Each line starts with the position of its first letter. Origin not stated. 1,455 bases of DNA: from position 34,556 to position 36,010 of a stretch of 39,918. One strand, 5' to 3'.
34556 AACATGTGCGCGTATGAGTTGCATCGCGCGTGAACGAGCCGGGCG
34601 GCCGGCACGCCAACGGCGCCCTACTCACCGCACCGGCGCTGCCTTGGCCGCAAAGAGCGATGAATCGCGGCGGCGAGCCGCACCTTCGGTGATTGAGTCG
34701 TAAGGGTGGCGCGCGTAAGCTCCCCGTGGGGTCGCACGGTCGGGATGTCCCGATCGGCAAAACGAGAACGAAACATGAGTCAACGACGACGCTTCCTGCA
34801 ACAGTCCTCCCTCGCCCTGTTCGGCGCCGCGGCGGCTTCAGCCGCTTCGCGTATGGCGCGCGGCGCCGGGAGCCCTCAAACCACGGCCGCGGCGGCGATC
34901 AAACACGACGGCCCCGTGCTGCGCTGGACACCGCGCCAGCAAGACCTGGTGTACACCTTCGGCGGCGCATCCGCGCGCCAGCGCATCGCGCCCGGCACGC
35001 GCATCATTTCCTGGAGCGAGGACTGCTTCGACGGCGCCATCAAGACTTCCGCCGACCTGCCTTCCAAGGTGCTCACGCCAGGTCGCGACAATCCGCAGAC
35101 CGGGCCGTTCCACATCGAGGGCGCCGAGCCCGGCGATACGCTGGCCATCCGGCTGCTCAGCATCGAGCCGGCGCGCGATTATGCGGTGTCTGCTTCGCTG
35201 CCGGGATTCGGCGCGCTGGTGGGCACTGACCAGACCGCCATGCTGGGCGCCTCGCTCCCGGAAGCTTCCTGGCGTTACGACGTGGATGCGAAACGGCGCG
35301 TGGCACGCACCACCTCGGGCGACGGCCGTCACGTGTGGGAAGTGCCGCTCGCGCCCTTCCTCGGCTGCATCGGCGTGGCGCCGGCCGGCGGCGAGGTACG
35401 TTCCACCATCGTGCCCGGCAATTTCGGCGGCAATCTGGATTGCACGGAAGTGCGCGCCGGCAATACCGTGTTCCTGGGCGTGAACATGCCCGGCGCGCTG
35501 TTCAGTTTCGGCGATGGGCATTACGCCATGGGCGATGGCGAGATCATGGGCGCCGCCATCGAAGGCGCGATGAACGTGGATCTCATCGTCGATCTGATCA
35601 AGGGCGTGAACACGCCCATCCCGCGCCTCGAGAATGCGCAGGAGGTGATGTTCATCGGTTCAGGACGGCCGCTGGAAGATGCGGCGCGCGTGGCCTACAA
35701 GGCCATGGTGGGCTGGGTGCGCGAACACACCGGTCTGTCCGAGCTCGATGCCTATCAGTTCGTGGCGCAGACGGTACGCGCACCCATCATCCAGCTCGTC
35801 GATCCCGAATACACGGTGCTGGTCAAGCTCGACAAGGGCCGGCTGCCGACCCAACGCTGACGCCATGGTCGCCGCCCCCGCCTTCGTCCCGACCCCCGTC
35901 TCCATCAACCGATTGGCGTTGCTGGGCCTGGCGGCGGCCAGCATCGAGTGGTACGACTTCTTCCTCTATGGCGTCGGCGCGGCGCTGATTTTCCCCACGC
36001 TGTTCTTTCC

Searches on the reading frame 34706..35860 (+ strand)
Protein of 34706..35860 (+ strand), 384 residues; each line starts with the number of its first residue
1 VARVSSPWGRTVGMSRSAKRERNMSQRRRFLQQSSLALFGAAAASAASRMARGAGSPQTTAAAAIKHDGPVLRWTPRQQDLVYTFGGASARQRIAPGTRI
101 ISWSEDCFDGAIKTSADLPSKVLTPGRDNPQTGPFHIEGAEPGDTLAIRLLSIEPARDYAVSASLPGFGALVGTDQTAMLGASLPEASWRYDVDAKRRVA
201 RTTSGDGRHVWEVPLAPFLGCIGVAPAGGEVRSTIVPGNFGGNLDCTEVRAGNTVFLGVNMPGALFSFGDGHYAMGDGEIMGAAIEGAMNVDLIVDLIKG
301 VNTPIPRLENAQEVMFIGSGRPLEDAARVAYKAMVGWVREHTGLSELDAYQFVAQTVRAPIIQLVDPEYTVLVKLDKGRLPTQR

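Call 73: search_protein_families(library=pfam, proteins=[window:34706-35860:+], max_evalue=0.00001)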
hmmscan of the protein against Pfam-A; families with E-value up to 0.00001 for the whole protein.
window:34706-35860:+ (384 aa): 1 family
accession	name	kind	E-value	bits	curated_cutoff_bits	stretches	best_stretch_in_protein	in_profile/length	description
PF03069.20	FmdA_AmdA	-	1.6e-25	90.3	27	2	231-305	200-281/373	Acetamidase/Formamidase family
